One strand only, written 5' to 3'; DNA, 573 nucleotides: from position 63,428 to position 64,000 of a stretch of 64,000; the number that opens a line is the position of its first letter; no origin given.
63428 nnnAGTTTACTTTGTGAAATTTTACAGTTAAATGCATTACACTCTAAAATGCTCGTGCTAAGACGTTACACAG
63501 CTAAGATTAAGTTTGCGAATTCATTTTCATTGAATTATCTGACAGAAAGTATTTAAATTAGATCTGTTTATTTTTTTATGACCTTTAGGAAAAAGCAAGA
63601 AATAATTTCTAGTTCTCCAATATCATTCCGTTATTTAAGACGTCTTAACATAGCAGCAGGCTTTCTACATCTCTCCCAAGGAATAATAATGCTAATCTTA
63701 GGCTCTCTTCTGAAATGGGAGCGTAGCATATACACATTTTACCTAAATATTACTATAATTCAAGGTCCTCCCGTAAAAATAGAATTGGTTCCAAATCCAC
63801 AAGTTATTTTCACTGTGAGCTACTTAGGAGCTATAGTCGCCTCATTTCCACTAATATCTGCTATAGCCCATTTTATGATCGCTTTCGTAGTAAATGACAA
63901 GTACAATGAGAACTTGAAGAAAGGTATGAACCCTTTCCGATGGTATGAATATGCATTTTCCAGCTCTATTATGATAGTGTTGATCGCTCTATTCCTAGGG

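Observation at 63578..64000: Heliorhodopsin-like gene starting at the 3' edge of the window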

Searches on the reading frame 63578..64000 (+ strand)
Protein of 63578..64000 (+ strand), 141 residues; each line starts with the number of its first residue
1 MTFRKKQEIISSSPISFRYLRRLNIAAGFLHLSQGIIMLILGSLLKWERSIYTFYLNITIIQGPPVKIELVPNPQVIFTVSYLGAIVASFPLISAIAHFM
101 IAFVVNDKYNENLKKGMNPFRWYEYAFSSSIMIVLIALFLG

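Call 3: search_protein_families(library=pfam, proteins=[window:63578-64000:+], max_evalue=1)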
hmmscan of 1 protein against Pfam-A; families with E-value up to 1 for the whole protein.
window:63578-64000:+ (141 aa): 2 families
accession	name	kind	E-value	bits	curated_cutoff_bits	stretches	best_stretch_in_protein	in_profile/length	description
PF18761.7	Heliorhodopsin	-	7.6e-34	117.6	26.7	1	20-141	1-114/242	Heliorhodopsin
PF10324.15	7TM_GPCR_Srw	-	0.0072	16.1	22.2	1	73-115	272-314/319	Serpentine type 7TM GPCR chemoreceptor Srw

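Call 4: search_protein_families(library=ncbifam, proteins=[window:63578-64000:+], max_evalue=1)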
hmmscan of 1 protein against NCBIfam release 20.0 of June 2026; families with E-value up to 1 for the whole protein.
window:63578-64000:+ (141 aa): 2 families
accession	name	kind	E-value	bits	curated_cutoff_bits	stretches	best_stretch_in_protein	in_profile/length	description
NF038020.1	HeR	equivalog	8.2e-37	127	100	1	20-141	1-114/244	heliorhodopsin HeR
NF006749.0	PRK09272.1-2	subfamily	0.006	16.8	119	1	81-140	26-81/116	hypothetical protein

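Call 5: search_solved_structures(query=window:63578-64000:+, max_evalue=1, show_alignments=3)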
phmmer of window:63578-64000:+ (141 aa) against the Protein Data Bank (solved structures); distinct sequences matched with E-value up to 1: 6.
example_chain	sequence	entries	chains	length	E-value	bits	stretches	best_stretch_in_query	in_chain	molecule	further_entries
6is6_A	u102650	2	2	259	2.4e-14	56.9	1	13-139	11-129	heliorhodopsin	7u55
7clj_A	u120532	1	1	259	5.5e-14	55.7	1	13-139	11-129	heliorhodopsin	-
9vfc_A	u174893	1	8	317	2.1e-13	53.8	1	23-141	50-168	heliorhodopsin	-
9ljj_A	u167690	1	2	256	1.9e-10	44.2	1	18-140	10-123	Heliorhodopsin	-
6su3_X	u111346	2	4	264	2.1e-10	44.1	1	18-140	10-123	48C12 heliorhodopsin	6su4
6uh3_A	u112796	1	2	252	2.3e-10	44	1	18-140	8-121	Heliorhodopsin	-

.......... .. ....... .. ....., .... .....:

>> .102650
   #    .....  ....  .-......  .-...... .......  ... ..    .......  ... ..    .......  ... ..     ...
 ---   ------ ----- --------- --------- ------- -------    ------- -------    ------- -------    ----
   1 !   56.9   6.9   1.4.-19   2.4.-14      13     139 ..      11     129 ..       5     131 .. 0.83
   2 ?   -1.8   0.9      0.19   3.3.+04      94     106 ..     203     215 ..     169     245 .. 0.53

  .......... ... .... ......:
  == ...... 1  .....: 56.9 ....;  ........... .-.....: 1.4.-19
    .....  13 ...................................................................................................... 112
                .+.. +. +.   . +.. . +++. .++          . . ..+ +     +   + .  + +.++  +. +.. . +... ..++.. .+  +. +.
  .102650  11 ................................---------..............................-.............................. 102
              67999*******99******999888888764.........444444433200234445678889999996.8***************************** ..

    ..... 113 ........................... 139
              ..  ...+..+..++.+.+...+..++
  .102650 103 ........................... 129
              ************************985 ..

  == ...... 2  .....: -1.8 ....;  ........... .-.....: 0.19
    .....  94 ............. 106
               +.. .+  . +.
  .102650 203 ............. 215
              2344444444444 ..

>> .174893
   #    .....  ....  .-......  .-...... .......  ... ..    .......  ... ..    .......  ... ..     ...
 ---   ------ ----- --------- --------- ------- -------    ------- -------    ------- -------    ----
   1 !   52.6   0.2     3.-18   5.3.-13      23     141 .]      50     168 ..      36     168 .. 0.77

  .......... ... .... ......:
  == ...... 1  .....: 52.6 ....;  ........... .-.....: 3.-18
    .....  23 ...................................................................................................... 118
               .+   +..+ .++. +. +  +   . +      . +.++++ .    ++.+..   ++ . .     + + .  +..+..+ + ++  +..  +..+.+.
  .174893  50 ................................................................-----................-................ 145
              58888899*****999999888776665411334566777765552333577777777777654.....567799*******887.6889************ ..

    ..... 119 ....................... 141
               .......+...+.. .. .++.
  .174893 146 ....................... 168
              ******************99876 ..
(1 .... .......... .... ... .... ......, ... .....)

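Call 6: find_homologous_proteins(query=window:63578-64000:+)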
Query window:63578-64000:+ (141 aa): 105 proteins with E <= 0.001 among 209 candidates.
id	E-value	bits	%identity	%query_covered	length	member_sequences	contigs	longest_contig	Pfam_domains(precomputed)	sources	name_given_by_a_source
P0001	1.2e-83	296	100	100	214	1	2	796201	PF18761.8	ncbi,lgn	ncbi:MAG: heliorhodopsin HeR [Nitrososphaeria archaeon]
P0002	4.8e-63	229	72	100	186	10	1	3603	PF18761.8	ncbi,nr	ncbi:MAG: heliorhodopsin HeR, partial [Candidatus Bathyarchaeota archaeon]|nr:heliorhodopsin HeR [Ca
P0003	9.7e-63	228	72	100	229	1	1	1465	PF18761.8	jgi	-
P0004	2.8e-62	227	72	100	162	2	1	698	PF18761.8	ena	-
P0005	4.8e-61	223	74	99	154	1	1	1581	PF18761.8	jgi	-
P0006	3.2e-60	220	72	100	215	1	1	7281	PF18761.8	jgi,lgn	jgi:uncharacterized membrane protein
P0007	1.4e-59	218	70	100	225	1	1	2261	PF18761.8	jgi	jgi:hypothetical protein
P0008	4.6e-57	210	69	100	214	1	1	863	PF18761.8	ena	-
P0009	1.2e-56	208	70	95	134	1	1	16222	PF18761.8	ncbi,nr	ncbi:MAG TPA: hypothetical protein ENN36_05505, partial [Candidatus Bathyarchaeota archaeon]|nr:hypo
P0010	2.0e-55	205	67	100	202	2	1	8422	PF18761.8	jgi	jgi:uncharacterized membrane protein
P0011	2.5e-55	204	68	97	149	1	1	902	PF18761.8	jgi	jgi:hypothetical protein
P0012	1.8e-53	198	66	100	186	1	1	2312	PF18761.8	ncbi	-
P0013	5.3e-53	197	67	100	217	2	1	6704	PF18761.8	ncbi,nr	ncbi:MAG: heliorhodopsin HeR, partial [Candidatus Bathyarchaeota archaeon]|nr:heliorhodopsin HeR [Ca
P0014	5.7e-53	197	63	100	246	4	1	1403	PF18761.8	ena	-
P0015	9.9e-53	196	66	97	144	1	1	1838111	PF18761.8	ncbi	ncbi:MAG: heliorhodopsin HeR, partial [Candidatus Bathyarchaeota archaeon]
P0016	1.6e-52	195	67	100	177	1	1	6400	PF18761.8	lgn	-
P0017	3.1e-52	194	65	100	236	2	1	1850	PF18761.8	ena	-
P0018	6.3e-51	190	63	100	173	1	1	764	PF18761.8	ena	-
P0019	1.8e-50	188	70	86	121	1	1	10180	PF18761.8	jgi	-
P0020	2.5e-50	188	67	88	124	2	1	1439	PF18761.8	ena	-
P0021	4.1e-50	187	67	86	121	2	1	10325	PF18761.8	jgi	jgi:hypothetical protein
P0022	1.9e-49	185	60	100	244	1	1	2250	PF18761.8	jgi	jgi:hypothetical protein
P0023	2.1e-48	182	75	79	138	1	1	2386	PF18761.8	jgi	jgi:hypothetical protein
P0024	3.0e-48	181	75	79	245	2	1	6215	PF18761.8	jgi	-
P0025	8.4e-48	180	64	97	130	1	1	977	PF18761.8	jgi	jgi:hypothetical protein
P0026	5.8e-47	177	59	100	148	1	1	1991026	PF18761.8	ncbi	ncbi:MAG: heliorhodopsin HeR, partial [Methanobacteriota archaeon]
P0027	7.7e-46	173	59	100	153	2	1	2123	PF18761.8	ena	-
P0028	9.8e-46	173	63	94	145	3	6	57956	PF18761.8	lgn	-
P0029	2.0e-45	172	74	74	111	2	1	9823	PF18761.8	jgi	jgi:hypothetical protein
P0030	1.4e-44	169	75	74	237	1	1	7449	PF18761.8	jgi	jgi:uncharacterized membrane protein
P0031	4.0e-44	168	72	74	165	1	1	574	PF18761.8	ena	-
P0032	4.3e-44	168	57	95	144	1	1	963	PF18761.8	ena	-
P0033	8.9e-44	167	59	100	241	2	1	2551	PF18761.8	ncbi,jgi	jgi:hypothetical protein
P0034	2.8e-43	165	73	74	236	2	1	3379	PF18761.8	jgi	-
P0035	8.8e-43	164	72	74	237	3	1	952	PF18761.8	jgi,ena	-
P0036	1.6e-42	163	56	100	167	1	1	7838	PF18761.8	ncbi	ncbi:MAG: heliorhodopsin HeR, partial [Candidatus Thorarchaeota archaeon]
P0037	2.0e-42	162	55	100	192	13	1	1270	PF18761.8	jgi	-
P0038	5.6e-42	161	58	100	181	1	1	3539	PF18761.8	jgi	jgi:hypothetical protein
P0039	1.4e-41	160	56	100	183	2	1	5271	PF18761.8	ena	-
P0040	2.4e-41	159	55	100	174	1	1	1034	PF18761.8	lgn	-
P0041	4.4e-41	158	70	74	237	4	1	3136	PF18761.8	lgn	-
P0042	8.8e-41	157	68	79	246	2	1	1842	PF18761.8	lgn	-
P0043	3.4e-40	155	53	100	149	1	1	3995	PF18761.8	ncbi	ncbi:MAG: heliorhodopsin HeR, partial [Candidatus Doudnabacteria bacterium]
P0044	4.7e-40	155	72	74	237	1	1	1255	PF18761.8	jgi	jgi:hypothetical protein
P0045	8.6e-40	154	65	77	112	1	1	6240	PF18761.8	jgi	jgi:hypothetical protein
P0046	3.1e-39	152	69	73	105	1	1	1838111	PF18761.8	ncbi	ncbi:MAG: hypothetical protein JSV05_03625, partial [Candidatus Bathyarchaeota archaeon]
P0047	3.2e-39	152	71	74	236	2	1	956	PF18761.8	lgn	-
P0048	5.1e-39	151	64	82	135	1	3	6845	PF18761.8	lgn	-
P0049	1.9e-38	150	68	79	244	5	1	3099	PF18761.8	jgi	jgi:hypothetical protein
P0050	7.2e-37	144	55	91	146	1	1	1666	PF18761.8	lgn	-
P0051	7.3e-37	144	63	78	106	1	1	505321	PF18761.8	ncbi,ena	-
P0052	7.6e-37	144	67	77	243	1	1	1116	PF18761.8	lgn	-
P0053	7.6e-37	144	67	77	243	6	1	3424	PF18761.8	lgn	-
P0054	1.1e-36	144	60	77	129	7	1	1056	PF18761.8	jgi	jgi:hypothetical protein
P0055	4.6e-36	142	68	74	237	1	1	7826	PF18761.8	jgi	jgi:hypothetical protein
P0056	5.0e-35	138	72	74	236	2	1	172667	PF18761.8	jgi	jgi:uncharacterized membrane protein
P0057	9.8e-35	138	64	74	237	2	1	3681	PF18761.8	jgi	jgi:hypothetical protein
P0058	2.6e-34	136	68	74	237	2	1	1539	PF18761.8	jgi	-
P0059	3.3e-34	136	65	78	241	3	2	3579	PF18761.8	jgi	-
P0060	6.0e-34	135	60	75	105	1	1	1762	PF18761.8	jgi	jgi:hypothetical protein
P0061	6.9e-34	135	57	85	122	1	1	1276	PF18761.8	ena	-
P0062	1.9e-33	133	61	70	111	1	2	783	PF18761.8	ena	-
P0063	5.1e-33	132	68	74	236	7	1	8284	PF18761.8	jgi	jgi:uncharacterized membrane protein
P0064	5.5e-33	132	68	74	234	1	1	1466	PF18761.8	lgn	-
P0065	5.5e-33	132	68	74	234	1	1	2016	PF18761.8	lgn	-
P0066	5.5e-33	132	68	74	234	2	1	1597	PF18761.8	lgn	-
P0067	6.7e-33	132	63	79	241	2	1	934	PF18761.8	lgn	-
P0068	2.7e-32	130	61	79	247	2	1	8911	PF18761.8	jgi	jgi:hypothetical protein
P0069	2.9e-32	130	61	79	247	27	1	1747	PF18761.8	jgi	jgi:hypothetical protein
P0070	3.2e-32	129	61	79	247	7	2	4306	PF18761.8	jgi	jgi:hypothetical protein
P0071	3.0e-31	126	63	74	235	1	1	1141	PF18761.8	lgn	-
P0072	5.9e-31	125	63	66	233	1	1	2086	PF18761.8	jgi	-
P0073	6.0e-31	125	59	74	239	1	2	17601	PF18761.8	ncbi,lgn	-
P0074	6.6e-31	125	65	74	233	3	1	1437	PF18761.8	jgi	jgi:hypothetical protein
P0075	1.0e-30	125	64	74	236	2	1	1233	PF18761.8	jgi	jgi:hypothetical protein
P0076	1.5e-30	124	58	74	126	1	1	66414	PF18761.8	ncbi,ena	-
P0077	4.8e-30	122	64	69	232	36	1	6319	PF18761.8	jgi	jgi:hypothetical protein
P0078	6.5e-30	122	48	96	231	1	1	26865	PF18761.8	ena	-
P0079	1.1e-29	121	61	73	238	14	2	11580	PF18761.8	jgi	jgi:hypothetical protein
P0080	2.8e-29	120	64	69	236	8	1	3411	PF18761.8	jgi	jgi:Heliorhodopsin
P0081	2.9e-29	120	59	70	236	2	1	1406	PF18761.8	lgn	-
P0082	6.2e-29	119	59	74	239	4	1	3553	PF18761.8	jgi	jgi:hypothetical protein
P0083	1.3e-28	118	77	55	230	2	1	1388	PF18761.8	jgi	jgi:uncharacterized membrane protein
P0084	4.2e-28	116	56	74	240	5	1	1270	PF18761.8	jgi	jgi:hypothetical protein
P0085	4.2e-28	116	75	52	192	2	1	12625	PF18761.8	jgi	-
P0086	7.5e-28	115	63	74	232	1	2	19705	PF18761.8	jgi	jgi:hypothetical protein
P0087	1.6e-25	108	75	50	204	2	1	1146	PF18761.8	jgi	-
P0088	4.5e-25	106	70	50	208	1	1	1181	PF18761.8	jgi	-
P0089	6.7e-24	102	57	64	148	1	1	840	PF20906.4,PF18761.8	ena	-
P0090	5.1e-23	100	57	63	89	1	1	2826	PF18761.8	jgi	jgi:hypothetical protein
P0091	1.4e-21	95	72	48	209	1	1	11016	PF18761.8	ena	-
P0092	6.1e-20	90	44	90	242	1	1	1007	PF18761.8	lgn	-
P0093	3.2e-19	87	84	40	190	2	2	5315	PF18761.8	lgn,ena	-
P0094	1.8e-16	78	42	93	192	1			PF18761.8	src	-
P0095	4.4e-16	77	68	40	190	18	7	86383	PF18761.8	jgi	-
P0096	1.2e-15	76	40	94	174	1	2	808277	PF18761.8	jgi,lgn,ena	-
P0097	9.9e-13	66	37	98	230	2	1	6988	PF18761.8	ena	-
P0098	1.0e-10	60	41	81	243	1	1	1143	PF18761.8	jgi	jgi:hypothetical protein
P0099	1.8e-10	59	41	81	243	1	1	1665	PF18761.8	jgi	jgi:hypothetical protein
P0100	1.9e-10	59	41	81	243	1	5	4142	PF18761.8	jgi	jgi:hypothetical protein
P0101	2.9e-10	58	41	81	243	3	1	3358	PF18761.8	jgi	jgi:hypothetical protein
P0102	3.2e-10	58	55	40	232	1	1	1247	PF18761.8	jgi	jgi:hypothetical protein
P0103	2.7e-9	55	76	30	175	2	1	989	PF18761.8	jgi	jgi:hypothetical protein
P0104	1.2e-8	53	37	79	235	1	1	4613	PF18761.8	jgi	-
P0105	7.9e-7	47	50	42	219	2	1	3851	PF18761.8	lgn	-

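Call 9: find_encoding_contigs(protein=P0001, flank=10000, max_places=4)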
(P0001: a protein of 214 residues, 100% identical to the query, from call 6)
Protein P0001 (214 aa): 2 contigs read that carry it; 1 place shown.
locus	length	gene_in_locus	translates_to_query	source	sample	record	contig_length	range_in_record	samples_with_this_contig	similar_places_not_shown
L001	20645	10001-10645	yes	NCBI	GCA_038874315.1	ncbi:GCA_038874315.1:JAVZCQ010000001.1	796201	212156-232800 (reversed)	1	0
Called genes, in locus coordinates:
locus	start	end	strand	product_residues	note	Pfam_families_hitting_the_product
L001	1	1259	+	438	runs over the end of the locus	PF13439:Glyco_transf_4, PF00534:Glycos_transf_1, PF13692:Glyco_trans_1_4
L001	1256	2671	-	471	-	-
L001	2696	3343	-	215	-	PF00702:Hydrolase (weak), PF06888:Put_Phosphatase (weak), PF12710:HAD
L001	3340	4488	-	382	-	PF13439:Glyco_transf_4, PF13579:Glyco_trans_4_4, PF20706:GT4-conflict (weak), PF00534:Glycos_transf_1, PF13692:Glyco_trans_1_4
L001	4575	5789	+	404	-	PF00535:Glycos_transf_2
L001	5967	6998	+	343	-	PF01916:DS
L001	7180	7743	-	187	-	PF01040:UbiA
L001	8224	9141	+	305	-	PF02931:Neur_chan_LBD (weak)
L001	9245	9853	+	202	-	-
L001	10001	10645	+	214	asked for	PF18761:Heliorhodopsin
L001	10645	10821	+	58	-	PF18761:Heliorhodopsin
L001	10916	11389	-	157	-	-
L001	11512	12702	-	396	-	PF00465:Fe-ADH, PF13685:Fe-ADH_2, PF25137:ADH_Fe_C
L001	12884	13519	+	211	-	-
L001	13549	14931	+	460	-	PF01979:Amidohydro_1, PF07969:Amidohydro_3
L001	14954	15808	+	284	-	PF02463:SMC_N (weak), PF00005:ABC_tran, PF13304:AAA_21 (weak)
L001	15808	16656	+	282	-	PF02463:SMC_N, PF00005:ABC_tran, PF13304:AAA_21 (faint)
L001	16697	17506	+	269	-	PF02361:CbiQ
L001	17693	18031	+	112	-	-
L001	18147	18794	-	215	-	PF03358:FMN_red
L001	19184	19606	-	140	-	-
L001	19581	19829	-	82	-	PF19807:DUF6290 (weak), PF26688:RHH_12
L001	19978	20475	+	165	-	-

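Call 14: search_protein_families(library=pfam, proteins=[L001:10916-11407:-], max_evalue=0.1)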
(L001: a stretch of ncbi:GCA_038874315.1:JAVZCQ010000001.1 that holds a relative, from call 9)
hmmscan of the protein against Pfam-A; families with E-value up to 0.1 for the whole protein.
L001:10916-11407:- (163 aa): 0 families
